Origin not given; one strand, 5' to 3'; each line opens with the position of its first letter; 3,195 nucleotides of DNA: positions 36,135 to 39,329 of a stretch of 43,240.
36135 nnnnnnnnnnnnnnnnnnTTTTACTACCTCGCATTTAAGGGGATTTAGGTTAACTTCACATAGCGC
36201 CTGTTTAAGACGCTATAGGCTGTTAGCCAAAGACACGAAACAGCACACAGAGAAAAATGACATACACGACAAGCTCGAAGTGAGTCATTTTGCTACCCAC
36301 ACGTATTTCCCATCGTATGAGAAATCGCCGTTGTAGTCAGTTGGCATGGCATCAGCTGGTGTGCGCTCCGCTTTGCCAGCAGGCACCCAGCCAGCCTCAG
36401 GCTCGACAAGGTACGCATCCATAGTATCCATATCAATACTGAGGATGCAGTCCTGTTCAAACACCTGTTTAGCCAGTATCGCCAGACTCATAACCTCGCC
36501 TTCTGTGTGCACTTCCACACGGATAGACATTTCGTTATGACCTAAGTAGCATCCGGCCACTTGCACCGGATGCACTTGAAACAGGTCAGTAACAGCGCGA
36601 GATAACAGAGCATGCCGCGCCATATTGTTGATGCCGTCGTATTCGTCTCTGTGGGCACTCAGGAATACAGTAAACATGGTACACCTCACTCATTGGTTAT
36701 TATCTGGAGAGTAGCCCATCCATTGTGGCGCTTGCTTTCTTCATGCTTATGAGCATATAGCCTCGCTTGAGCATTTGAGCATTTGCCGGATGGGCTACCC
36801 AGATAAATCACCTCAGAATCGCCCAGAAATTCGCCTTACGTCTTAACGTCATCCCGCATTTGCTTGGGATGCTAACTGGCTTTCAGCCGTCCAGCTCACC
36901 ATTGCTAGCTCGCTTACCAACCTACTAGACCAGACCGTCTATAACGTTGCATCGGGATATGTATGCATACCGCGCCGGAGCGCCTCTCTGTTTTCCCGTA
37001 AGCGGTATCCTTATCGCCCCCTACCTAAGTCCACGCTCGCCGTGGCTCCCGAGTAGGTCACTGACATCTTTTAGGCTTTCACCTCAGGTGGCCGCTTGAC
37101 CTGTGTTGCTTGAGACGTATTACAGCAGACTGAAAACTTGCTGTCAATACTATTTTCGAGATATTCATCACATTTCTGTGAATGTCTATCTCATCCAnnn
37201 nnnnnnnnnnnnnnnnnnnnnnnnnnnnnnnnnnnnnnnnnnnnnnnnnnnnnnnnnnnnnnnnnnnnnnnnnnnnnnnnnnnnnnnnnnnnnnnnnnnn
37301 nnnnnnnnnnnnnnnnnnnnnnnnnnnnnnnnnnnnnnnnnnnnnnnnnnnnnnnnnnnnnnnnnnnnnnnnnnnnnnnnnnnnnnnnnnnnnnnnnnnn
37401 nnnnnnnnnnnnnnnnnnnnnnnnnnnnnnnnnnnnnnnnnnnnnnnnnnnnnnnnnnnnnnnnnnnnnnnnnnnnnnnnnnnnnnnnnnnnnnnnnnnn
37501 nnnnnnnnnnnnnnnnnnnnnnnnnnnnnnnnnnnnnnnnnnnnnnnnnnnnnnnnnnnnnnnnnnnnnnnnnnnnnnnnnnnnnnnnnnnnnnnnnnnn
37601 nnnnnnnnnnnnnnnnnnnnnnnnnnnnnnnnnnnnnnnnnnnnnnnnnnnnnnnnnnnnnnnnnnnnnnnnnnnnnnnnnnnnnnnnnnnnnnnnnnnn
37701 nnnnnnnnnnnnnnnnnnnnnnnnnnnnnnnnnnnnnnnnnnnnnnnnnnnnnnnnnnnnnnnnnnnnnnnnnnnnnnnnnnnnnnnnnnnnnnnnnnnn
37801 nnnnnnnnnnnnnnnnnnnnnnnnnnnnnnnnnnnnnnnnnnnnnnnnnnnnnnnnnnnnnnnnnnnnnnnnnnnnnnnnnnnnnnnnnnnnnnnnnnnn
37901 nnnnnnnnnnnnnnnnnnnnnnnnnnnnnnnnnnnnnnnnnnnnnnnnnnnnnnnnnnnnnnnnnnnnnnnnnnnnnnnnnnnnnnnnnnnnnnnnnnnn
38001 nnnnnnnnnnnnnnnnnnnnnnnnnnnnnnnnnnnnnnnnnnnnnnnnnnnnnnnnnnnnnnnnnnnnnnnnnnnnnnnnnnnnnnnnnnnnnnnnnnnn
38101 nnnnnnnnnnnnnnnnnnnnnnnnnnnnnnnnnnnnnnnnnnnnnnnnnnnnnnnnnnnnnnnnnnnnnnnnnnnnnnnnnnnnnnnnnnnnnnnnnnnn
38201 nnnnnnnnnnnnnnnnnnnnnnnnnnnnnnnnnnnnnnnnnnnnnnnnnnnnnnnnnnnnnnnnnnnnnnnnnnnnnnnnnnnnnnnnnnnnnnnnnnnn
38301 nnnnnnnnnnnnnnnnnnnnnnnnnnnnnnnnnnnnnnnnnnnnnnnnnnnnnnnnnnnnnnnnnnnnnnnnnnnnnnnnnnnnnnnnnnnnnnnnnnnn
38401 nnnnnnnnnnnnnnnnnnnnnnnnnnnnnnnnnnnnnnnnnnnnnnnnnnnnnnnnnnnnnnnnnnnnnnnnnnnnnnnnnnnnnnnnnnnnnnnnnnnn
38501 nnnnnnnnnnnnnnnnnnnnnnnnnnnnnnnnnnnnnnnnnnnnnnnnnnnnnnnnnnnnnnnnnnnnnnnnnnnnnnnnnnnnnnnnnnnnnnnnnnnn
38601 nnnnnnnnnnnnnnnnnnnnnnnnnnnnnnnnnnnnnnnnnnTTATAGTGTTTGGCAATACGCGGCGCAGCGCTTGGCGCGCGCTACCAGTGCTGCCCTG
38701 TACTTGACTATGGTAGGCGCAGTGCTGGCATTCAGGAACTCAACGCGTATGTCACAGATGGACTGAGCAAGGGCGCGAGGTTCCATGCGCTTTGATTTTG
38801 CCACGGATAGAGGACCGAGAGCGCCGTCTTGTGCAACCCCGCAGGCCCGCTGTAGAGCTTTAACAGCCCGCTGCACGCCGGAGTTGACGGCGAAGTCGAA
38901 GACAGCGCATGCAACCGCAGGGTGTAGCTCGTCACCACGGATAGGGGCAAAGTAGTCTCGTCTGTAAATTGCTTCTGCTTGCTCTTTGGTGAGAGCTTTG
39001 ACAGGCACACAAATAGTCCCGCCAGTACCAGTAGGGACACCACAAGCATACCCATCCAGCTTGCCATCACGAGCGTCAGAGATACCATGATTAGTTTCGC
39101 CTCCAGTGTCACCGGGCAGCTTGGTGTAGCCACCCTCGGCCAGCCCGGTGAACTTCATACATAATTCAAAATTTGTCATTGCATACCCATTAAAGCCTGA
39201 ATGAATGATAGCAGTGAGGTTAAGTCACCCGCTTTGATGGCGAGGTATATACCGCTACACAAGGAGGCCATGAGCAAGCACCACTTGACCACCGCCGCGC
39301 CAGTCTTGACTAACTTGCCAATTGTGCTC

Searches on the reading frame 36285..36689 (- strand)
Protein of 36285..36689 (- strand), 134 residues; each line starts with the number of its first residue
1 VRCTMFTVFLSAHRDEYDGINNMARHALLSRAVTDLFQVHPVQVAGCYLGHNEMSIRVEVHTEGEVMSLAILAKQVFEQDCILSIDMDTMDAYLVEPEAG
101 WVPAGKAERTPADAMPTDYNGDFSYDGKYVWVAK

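Call 43: search_dna_similar(query=window:36285-36689:-, collection=phages, mode=protein, max_rows=40)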
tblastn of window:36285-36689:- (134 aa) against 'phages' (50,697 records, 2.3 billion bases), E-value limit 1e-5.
Records with a match: 37; places in all: 37; records where one place covers at least 80% of the query: 32.
Best place of each record, by identity: <60% 37.
By first word of the organism name: Escherichia 15; Erwinia 10; Cronobacter 5; Pantoea 2; Enterobacter 2; Kosakonia 2; Shigella 1.
By host as written in the record: Escherichia coli K-12 MG1655 8; - 5; Cronobacter sakazakii 3; Erwinia amylovora CFBP 1430 2; Escherichia coli MG1655 K12 2; Kosakonia cowanii 2; Escherichia coli K-12 IJ2038 2; Cronobacter sakazakii strain 51329 2; and 11 more.
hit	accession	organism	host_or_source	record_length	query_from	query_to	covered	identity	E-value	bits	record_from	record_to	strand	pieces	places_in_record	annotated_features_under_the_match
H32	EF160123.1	Erwinia phage Era103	-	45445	6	134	96%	31.9%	2e-6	51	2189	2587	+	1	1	S-adenosyl-L-methionine hydrolase-like protein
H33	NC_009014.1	Erwinia phage Era103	Erwinia amylovora NCPPB 595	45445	6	134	96%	31.9%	2e-6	51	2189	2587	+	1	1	SAM-dependent methyltransferase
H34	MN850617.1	Escherichia phage forsur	Escherichia coli K-12 MG1655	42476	4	134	98%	31.1%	8e-10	61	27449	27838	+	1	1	anti-restriction SAMase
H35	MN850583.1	Escherichia phage glasur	Escherichia coli K-12 MG1655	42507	4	134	98%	31.1%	8e-10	61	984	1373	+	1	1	anti-restriction SAMase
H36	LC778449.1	Cronobacter phage RZ4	Cronobacter sakazakii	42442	4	134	98%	31.1%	8e-10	61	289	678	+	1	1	hypothetical protein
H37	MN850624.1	Escherichia phage usur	Escherichia coli K-12 MG1655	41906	4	134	98%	31.1%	1e-9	60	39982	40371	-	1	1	anti-restriction SAMase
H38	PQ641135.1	Escherichia phage HHU8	Escherichia coli H8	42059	4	134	98%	31.1%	3e-9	59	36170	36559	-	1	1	hypothetical protein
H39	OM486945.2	Erwinia phage VyarbaL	Erwinia amylovora 1/79Sm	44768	6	134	96%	31.1%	1e-6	51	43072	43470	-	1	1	S-adenosyl-L-methionine hydrolase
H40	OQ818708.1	Erwinia phage Tapenade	Erwinia amylovora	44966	6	134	96%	31.1%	3e-6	50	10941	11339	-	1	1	S-adenosyl-L-methionine hydrolase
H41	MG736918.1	Erwinia phage vB_EamP-S2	Erwinia amylovora CFBP 1430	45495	6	134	96%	31.1%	3e-6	50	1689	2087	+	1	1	S-adenosyl-L-methionine hydrolase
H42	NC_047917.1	Erwinia phage vB_EamP-S2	Erwinia amylovora CFBP 1430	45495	6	134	96%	31.1%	3e-6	50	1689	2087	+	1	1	SAM-dependent methyltransferase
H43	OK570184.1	Pantoea phage Nifs112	Pantoea agglomerans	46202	6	134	96%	31.1%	3e-6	50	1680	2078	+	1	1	S-adenosyl-L-methionine hydrolase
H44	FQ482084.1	Erwinia phage phiEa1H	-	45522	6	134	96%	31.1%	5e-6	50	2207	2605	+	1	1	putative S-adenosyl-L-methionine hydrolase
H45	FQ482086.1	Erwinia phage phiEa100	-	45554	6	134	96%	31.1%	5e-6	50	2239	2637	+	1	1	putative S-adenosyl-L-methionine hydrolase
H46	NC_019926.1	Erwinia phage phiEa100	-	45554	6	134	96%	31.1%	5e-6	50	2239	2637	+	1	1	SAM-dependent methyltransferase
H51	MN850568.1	Escherichia phage altidsur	Escherichia coli K-12 MG1655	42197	4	134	98%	30.5%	6e-10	61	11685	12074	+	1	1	anti-restriction SAMase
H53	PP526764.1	Pantoea phage ROV85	Pantoea agglomerans TAC.III.94.1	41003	4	134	98%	30.5%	1e-9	60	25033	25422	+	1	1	hypothetical protein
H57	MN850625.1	Escherichia phage smaasur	Escherichia coli K-12 MG1655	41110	4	134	98%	29.8%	1e-10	63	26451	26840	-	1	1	anti-restriction SAMase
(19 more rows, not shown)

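Call 46: get_annotated_region(hit=H51, flank=2300)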
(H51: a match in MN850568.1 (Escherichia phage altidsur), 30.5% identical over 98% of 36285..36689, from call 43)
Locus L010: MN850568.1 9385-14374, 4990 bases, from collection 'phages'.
description: Escherichia phage altidsur, complete genome.
organism: Escherichia phage altidsur (NCBI taxid 2696381)
taxonomy: Viruses; Duplodnaviria; Heunggongvirae; Uroviricota; Caudoviricetes; Autographiviridae; Bonnellvirus
host: Escherichia coli K-12 MG1655; source: wastewater; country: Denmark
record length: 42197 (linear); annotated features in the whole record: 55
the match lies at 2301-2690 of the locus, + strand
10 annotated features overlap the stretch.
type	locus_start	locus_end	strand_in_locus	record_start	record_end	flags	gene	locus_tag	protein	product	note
CDS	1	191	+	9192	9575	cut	-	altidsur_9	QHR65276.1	hypothetical protein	Hypothetical protein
CDS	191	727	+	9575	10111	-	-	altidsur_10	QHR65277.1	endolysin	PVOGs: VOG0992; endolysin [Enterobacteria phage J8-65]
repeat_region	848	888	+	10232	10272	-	-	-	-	-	-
CDS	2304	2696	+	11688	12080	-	-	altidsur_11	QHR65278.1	anti-restriction SAMase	PVOGs: VOG0016; anti-restriction SAMase [Enterobacteria phage J8-65]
CDS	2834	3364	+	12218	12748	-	-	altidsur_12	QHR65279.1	hypothetical protein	PVOGs: VOG2306; Hypothetical protein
CDS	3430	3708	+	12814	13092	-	-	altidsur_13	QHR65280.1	hypothetical protein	Hypothetical protein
CDS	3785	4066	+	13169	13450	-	-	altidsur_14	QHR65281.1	hypothetical protein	Hypothetical protein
CDS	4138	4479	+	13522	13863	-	-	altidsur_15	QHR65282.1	hypothetical protein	Hypothetical protein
CDS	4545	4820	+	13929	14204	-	-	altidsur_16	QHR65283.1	hypothetical protein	Hypothetical protein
CDS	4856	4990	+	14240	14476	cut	-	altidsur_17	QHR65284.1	hypothetical protein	Hypothetical protein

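Call 48: get_annotated_region(hit=H57, flank=2300)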
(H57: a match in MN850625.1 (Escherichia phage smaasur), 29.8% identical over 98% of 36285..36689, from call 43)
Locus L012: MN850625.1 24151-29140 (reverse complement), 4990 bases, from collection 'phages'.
description: Escherichia phage smaasur, complete genome.
organism: Escherichia phage smaasur (NCBI taxid 2696444)
taxonomy: Viruses; Duplodnaviria; Heunggongvirae; Uroviricota; Caudoviricetes; Autographiviridae; Bonnellvirus; Bonnellvirus J865
host: Escherichia coli K-12 MG1655; source: wastewater; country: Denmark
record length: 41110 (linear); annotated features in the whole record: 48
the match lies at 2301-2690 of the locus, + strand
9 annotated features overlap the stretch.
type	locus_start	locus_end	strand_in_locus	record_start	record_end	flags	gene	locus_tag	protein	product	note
CDS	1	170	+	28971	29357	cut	-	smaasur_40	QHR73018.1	hypothetical protein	Hypothetical protein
CDS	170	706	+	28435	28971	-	-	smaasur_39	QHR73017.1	endolysin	PVOGs: VOG0992; endolysin [Enterobacteria phage J8-65]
CDS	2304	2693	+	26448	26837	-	-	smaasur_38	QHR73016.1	anti-restriction SAMase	PVOGs: VOG0016; anti-restriction SAMase [Enterobacteria phage J8-65]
CDS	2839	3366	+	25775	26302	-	-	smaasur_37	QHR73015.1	hypothetical protein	PVOGs: VOG2306; Hypothetical protein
CDS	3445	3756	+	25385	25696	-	-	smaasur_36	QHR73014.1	hypothetical protein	Hypothetical protein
CDS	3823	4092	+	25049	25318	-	-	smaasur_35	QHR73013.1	hypothetical protein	Hypothetical protein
CDS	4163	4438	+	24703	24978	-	-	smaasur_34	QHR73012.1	hypothetical protein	Hypothetical protein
CDS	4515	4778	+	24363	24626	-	-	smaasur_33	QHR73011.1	hypothetical protein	Hypothetical protein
CDS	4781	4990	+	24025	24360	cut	-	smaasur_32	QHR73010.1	hypothetical protein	Hypothetical protein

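Call 50: get_annotated_region(hit=H53, flank=2300)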
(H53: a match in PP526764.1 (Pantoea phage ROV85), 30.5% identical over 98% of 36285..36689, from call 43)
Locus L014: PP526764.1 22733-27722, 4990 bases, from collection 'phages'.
description: Pantoea phage ROV85, complete genome.
organism: Pantoea phage ROV85 (NCBI taxid 3134915)
taxonomy: Viruses; Duplodnaviria; Heunggongvirae; Uroviricota; Caudoviricetes; Autographiviridae; Bonnellvirus
host: Pantoea agglomerans TAC.III.94.1; source: rotten vegetables; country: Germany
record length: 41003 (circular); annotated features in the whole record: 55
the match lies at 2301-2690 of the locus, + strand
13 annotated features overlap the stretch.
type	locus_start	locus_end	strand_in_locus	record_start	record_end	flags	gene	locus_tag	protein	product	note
CDS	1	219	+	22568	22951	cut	-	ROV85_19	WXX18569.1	hypothetical protein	ROV85_gp19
CDS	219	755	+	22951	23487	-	-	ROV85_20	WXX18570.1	hypothetical protein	ROV85_gp20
CDS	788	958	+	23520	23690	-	-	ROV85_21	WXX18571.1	hypothetical protein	ROV85_gp21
CDS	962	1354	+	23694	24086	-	-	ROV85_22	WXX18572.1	hypothetical protein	ROV85_gp22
CDS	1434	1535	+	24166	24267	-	-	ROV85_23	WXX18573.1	hypothetical protein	ROV85_gp23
CDS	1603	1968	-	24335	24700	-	-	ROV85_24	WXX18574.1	hypothetical protein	ROV85_gp24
CDS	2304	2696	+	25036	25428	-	-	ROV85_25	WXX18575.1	hypothetical protein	ROV85_gp25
CDS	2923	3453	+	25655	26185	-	-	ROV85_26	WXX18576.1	hypothetical protein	ROV85_gp26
CDS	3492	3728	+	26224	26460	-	-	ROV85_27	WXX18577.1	hypothetical protein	ROV85_gp27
CDS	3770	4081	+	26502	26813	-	-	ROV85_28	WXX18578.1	hypothetical protein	ROV85_gp28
CDS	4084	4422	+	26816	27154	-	-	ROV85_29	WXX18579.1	hypothetical protein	ROV85_gp29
CDS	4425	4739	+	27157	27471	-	-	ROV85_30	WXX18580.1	hypothetical protein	ROV85_gp30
CDS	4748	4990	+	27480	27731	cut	-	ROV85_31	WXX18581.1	hypothetical protein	ROV85_gp31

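Call 91: search_protein_families(library=pfam, proteins=[window:36285-36689:-])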
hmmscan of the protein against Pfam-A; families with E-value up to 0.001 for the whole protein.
window:36285-36689:- (134 aa): 1 family
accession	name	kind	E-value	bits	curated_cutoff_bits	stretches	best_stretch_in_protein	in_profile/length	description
PF23780.1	S-AdoMet_lyase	-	6.7e-22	78.3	28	1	8-133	1-132/133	S-Adenosylmethionine lyase family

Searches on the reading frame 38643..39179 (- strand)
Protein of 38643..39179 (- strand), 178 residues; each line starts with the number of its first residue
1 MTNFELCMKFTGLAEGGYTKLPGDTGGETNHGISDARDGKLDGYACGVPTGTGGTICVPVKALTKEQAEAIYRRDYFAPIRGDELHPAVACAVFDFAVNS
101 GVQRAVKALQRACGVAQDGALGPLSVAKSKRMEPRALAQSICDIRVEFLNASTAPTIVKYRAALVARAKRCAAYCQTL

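Call 85: find_related_loci(query=window:38643-39179:-, collection=metagenome_contigs, flank=2500)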
Query window:38643-39179:- (178 aa) in metagenome_contigs; peptide patterns used: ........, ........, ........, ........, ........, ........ (x = any residue, [..] = any of these).
335 stretches matched a pattern; 8 encode a relative of the query (tblastn E <= 1e-3); 8 distinct loci.
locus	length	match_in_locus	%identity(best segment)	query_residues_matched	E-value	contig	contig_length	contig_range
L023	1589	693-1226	80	1-178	4e-107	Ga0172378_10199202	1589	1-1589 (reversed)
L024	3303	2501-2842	44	8-123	2e-20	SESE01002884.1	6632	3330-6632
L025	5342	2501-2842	43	8-123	7e-20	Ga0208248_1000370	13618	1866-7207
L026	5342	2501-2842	43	8-123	7e-20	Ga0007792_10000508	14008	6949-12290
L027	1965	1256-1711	31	1-170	7e-15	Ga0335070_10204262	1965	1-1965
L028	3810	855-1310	31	1-170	8e-15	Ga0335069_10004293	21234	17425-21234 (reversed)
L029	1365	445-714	35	4-102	1e-9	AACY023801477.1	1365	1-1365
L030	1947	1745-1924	38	1-77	1e-9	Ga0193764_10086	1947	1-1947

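Call 91: search_protein_families(library=pfam, proteins=[window:38643-39179:-])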
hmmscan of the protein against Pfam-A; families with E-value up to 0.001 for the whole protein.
window:38643-39179:- (178 aa): 1 family
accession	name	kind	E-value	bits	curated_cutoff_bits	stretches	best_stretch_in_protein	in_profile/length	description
PF05838.17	Glyco_hydro_108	-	2.6e-22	79.6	21.2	1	12-101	5-85/85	Glycosyl hydrolase 108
